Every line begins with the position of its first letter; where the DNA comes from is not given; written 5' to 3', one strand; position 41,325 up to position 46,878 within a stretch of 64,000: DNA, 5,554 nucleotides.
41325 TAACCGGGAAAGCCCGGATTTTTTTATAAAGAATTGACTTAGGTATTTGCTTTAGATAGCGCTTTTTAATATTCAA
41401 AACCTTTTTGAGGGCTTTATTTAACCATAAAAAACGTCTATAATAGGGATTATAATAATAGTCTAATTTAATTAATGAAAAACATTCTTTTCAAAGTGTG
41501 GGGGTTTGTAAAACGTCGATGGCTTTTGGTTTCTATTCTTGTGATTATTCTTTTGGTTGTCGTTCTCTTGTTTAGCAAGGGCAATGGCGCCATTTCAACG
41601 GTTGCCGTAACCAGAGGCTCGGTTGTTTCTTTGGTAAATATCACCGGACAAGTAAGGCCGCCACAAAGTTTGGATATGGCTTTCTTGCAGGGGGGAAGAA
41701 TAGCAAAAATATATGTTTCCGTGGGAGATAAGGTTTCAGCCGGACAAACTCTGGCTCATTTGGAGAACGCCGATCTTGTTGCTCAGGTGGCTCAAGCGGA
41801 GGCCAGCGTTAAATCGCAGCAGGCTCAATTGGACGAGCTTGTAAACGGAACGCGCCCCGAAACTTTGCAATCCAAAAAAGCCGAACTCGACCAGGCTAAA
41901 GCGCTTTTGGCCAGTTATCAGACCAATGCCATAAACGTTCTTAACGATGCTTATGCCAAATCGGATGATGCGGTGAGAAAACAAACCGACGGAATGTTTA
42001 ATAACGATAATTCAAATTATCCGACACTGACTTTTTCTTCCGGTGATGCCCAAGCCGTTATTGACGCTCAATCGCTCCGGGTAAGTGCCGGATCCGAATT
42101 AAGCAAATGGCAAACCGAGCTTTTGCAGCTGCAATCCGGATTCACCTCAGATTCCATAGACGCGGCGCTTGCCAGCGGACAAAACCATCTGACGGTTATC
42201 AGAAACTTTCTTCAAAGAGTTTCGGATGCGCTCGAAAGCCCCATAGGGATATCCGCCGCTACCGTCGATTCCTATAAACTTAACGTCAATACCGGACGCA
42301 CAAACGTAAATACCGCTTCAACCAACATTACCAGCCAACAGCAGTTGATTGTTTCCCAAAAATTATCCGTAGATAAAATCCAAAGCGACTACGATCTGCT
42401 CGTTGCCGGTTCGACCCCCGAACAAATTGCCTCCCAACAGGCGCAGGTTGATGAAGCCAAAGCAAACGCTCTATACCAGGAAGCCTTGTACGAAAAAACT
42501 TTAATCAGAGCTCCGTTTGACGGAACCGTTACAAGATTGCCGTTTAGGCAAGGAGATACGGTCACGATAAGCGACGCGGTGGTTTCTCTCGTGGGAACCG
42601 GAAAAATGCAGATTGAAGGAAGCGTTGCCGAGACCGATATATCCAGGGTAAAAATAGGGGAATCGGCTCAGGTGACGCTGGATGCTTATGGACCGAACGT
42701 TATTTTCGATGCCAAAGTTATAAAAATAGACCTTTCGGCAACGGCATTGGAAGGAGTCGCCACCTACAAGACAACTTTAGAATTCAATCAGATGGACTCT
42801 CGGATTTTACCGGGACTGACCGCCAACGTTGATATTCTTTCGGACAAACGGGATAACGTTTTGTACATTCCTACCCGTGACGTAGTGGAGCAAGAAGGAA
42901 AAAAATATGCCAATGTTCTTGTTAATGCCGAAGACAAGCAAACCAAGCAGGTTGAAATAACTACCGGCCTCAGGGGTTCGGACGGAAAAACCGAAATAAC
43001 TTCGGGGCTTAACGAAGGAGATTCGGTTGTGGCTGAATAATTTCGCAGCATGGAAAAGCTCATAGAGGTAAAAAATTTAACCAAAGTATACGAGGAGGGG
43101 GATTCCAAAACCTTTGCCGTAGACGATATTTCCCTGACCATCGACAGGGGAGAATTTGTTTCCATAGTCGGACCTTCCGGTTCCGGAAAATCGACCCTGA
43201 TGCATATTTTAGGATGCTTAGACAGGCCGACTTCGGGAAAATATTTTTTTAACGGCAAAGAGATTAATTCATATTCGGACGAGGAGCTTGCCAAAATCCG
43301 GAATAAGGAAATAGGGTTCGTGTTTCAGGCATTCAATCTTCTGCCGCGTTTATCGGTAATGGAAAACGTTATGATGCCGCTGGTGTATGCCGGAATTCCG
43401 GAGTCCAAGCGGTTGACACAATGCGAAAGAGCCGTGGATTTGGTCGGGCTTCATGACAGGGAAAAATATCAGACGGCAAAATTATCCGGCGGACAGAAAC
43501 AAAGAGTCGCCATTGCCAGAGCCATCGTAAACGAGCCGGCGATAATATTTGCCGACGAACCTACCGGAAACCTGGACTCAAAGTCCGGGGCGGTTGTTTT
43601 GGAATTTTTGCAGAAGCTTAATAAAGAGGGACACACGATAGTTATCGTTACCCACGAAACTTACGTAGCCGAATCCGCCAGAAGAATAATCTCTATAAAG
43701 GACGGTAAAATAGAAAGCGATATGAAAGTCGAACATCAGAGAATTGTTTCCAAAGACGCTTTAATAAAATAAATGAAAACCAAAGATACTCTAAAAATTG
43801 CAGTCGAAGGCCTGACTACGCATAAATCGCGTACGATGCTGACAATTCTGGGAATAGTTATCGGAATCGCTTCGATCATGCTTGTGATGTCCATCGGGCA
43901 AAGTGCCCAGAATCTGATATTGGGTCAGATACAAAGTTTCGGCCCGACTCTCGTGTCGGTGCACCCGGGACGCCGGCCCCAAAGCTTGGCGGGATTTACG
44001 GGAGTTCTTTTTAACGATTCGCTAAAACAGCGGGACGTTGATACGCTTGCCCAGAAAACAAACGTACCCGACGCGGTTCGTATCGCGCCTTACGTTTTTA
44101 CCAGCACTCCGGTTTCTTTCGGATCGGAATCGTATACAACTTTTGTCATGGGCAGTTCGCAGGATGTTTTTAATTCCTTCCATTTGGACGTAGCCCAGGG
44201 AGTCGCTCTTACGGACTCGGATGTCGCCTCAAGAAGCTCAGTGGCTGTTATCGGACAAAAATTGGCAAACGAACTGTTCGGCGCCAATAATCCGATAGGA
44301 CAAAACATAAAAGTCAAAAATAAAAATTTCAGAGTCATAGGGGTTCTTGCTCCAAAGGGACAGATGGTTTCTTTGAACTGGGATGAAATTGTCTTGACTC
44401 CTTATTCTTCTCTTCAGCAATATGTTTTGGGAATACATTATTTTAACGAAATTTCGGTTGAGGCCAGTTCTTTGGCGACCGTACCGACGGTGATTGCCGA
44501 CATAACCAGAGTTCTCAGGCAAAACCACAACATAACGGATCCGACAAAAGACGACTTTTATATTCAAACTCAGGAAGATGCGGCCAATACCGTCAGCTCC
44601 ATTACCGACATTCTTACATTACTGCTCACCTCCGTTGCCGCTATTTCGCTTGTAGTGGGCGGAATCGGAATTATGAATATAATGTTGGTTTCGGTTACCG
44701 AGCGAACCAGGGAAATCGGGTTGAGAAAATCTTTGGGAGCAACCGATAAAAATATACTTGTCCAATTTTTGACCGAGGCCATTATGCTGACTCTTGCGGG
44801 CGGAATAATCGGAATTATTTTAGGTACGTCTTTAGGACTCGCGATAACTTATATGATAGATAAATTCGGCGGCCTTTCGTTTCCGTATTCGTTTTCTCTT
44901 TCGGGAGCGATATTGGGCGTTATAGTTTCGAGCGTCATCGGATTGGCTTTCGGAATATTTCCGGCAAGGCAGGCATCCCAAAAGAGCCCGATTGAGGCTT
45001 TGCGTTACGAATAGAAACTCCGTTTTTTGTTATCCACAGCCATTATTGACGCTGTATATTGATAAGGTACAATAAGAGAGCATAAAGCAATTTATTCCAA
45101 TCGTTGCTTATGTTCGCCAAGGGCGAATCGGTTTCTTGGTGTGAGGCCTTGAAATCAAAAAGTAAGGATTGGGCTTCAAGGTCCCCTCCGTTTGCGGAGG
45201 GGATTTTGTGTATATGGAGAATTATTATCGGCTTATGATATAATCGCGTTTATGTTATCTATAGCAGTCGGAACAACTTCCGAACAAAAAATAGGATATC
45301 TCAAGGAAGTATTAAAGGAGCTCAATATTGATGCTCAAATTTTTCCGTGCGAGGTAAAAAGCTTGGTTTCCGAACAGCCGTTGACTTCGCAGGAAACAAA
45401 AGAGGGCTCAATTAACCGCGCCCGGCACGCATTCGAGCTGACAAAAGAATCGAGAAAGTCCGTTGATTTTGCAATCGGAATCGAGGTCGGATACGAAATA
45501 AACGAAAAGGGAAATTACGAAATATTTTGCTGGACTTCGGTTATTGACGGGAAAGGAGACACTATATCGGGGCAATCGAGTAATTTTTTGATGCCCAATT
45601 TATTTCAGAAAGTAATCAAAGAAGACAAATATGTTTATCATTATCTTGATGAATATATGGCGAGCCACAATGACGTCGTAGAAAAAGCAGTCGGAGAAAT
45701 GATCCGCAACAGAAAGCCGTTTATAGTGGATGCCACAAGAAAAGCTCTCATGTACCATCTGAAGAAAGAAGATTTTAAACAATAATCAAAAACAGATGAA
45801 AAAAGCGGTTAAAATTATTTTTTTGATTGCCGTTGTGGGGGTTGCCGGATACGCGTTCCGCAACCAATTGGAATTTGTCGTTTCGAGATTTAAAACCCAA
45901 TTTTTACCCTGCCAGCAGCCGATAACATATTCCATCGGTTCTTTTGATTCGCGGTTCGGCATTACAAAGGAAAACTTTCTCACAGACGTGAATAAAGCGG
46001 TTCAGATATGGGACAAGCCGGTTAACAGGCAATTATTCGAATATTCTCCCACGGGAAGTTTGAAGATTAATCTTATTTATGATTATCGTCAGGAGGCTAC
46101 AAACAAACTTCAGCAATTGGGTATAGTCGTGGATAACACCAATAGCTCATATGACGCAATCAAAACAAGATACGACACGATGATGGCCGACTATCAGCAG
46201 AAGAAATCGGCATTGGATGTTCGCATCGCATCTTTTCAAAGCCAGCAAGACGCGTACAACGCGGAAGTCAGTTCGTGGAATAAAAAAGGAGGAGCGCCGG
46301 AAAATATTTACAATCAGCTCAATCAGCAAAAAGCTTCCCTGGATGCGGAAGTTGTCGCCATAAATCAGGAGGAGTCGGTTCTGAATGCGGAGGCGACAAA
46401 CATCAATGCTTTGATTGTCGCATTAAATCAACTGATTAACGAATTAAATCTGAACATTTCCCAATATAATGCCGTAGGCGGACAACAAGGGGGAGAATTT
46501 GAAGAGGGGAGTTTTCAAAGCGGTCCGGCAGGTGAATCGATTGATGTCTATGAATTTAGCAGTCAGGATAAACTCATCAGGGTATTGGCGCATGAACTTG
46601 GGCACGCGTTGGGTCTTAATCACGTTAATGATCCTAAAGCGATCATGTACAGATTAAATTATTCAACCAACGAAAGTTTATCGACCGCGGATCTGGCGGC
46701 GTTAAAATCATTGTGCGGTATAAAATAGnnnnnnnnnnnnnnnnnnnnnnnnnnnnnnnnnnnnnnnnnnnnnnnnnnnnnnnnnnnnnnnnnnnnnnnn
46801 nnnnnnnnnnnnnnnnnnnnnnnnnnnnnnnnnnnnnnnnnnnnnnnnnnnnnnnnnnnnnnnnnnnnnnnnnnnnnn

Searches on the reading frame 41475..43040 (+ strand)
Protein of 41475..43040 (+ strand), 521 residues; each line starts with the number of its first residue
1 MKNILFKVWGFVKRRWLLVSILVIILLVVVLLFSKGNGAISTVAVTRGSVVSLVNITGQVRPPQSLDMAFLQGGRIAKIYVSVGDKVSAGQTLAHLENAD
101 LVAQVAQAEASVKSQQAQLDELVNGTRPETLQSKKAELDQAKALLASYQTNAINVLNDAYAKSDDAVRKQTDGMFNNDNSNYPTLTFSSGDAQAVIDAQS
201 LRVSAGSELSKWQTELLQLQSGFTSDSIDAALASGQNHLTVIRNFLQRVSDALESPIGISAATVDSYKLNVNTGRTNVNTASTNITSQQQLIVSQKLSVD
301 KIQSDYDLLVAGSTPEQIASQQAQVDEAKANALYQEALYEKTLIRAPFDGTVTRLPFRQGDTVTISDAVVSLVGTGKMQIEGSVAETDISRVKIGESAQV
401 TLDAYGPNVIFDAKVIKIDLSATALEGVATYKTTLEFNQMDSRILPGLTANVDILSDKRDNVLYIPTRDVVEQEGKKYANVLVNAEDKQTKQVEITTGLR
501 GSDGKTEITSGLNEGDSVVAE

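Call 45: search_protein_families(library=pfam, proteins=[window:41475-43040:+], max_evalue=0.001)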
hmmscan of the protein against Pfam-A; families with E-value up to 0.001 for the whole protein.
window:41475-43040:+ (521 aa): 4 families
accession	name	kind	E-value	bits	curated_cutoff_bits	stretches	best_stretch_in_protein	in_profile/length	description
PF16576.10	HlyD_D23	-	3.1e-15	56.5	30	1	263-419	34-185/214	Barrel-sandwich domain of CusB or HlyD membrane-fusion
PF13437.12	HlyD_3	-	9.2e-15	55.7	22.2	1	344-438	2-96/106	HlyD family secretion protein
PF13533.13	Biotin_lipoyl_2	-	1.3e-09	38.1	29.8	1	69-96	4-31/32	Biotin-lipoyl like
PF00364.28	Biotin_lipoyl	-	2.1e-06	27.9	22.1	0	73-98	14-38/73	Biotin-requiring enzyme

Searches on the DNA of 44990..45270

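Call 70: search_rna_families(source=window, start=44990, end=45270, threshold=evalue, max_evalue=10, show_alignments=2)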
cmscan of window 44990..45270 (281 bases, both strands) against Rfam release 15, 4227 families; matches with E-value up to 10: 10.
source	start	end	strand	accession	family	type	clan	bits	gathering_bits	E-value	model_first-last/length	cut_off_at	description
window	45143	45215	+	RF02371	PyrG_leader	Cis-reg; leader;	-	21.7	65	1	1-78/78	no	PyrG leader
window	45081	45210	+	RF01859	Phe_leader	Cis-reg; leader;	-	20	55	0.42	1-125/125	no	Phenylalanine leader peptide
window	45044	45074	+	RF00253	mir-101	Gene; miRNA;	-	17.1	60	0.23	23-53/75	no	mir-101 microRNA precursor family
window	45025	45061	+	RF02059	STnc50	Gene; sRNA;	-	15.3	55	5.7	1-84/84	no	Salmonella enterica sRNA STnc40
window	45049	45209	+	RF04180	BTnc231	Gene; sRNA;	-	15.2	80.4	0.81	1-154/154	no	Bacteroides sRNA BTnc231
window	45173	45219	+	RF01334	CRISPR-DR21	Gene; CRISPR;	-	15.2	48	6.8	1-37/37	no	CRISPR RNA direct repeat element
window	45170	45206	+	RF01772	rnk_pseudo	Cis-reg; leader;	-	14.8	55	4.4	64-100/108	no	Pseudomonas rnk leader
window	45077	45129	+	RF02677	NsiR4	Gene; sRNA;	-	12.7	40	2.3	1-65/65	no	Nitrogen stress-induced RNA 4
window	45133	45211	+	RF02837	anti-hemB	Gene; sRNA;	-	12.4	49.5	2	1-81/81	no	Burkholderia RNA 7 (anti-hemB)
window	45179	45228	-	RF01822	RsaJ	Gene; sRNA;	-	11.4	100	1.9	232-287/287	no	RNA Staph. aureus A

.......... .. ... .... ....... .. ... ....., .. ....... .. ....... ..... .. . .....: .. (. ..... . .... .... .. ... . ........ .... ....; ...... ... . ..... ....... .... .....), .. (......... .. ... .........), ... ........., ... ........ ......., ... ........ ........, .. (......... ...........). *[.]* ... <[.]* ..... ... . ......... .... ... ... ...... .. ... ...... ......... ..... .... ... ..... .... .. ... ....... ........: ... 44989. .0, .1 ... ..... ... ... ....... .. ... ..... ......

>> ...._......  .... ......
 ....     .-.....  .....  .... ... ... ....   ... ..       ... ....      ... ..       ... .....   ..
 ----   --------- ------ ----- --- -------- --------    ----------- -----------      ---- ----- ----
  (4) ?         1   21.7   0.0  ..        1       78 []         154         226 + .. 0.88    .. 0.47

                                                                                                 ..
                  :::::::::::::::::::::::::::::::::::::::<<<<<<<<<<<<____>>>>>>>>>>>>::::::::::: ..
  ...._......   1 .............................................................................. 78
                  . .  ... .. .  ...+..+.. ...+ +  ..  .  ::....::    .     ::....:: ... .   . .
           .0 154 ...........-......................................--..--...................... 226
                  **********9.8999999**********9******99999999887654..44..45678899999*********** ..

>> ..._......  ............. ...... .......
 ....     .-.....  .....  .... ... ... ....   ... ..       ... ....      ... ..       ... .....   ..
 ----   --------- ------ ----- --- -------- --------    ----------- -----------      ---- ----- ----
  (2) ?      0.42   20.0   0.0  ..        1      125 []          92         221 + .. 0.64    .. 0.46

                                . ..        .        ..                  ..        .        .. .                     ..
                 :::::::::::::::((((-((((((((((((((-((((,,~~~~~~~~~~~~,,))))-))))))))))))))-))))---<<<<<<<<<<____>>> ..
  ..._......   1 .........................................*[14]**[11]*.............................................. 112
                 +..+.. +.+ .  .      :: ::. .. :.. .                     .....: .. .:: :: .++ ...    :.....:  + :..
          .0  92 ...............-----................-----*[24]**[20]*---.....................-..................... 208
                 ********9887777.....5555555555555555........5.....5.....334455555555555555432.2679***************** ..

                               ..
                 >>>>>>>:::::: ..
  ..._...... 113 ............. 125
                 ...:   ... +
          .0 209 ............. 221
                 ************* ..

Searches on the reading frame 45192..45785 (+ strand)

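Call 68: search_protein_families(library=ncbifam, proteins=[window:45192-45785:+], max_evalue=0.01)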
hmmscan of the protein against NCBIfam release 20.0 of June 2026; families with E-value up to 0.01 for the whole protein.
window:45192-45785:+ (197 aa): 5 families
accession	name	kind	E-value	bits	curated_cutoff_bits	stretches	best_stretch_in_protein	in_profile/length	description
NF002850.0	PRK03114.1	equivalog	1.3e-17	63.9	199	1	23-171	2-141/169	DUF84 family protein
TIGR00258.1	TIGR00258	equivalog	2.2e-15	57.1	117.1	1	26-153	1-121/168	inosine/xanthosine triphosphatase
NF003039.0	PRK03941.1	equivalog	4.1e-15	56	199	1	23-157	2-131/176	NTPase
NF003459.0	PRK05074.1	equivalog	7.4e-15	55.1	175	1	21-160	4-135/176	inosine/xanthosine triphosphatase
NF002250.0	PRK01170.1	subfamily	1.4e-12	47.8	489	1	22-193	150-318/322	bifunctional pantetheine-phosphate adenylyltransferase/NTP phosphatase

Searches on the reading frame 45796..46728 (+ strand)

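Call 68: search_protein_families(library=ncbifam, proteins=[window:45796-46728:+], max_evalue=0.01)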
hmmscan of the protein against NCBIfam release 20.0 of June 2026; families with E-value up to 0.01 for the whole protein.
window:45796-46728:+ (310 aa): 10 families
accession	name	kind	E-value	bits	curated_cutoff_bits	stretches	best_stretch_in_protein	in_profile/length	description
NF033823.0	archmetzin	subfamily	4.6e-06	26.7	145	1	257-288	119-150/170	archaemetzincin family Zn-dependent metalloprotease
NF041905.1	MXAN_2677_2678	equivalog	9.5e-05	21.5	250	1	263-307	187-231/283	myxosortase-dependent metalloprotease, MXAN_2677/MXAN_2678 family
TIGR03935.1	fragilysin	equivalog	0.00021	20.3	190.7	1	262-286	340-364/386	fragilysin family metalloproteinase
NF041034.1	Rad50_Sulf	equivalog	0.00033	18.7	1000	1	99-223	576-695/872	DNA double-strand break repair ATPase Rad50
TIGR02168.1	SMC_prok_B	equivalog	0.00071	17.4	567.35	1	103-224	267-391/1181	chromosome segregation protein SMC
TIGR03952.1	metzin_BF0631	equivalog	0.0008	18.5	208.1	1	256-278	228-250/351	zinc-dependent metalloproteinase lipoprotein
TIGR02169.1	SMC_prok_A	equivalog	0.0009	17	729.4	1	112-223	818-929/1165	chromosome segregation protein SMC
TIGR03296.1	M6dom_TIGR03296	domain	0.0038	17.1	110.8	0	249-275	155-181/286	M6 family metalloprotease domain-containing protein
NF045487.1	ASRP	equivalog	0.0039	15.9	300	1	99-219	152-270/593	archaea-specific SMC-related protein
NF038122.1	metallo_LGF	subfamily_domain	0.0053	16.8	80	0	159-300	44-185/274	NF038122 family metalloprotease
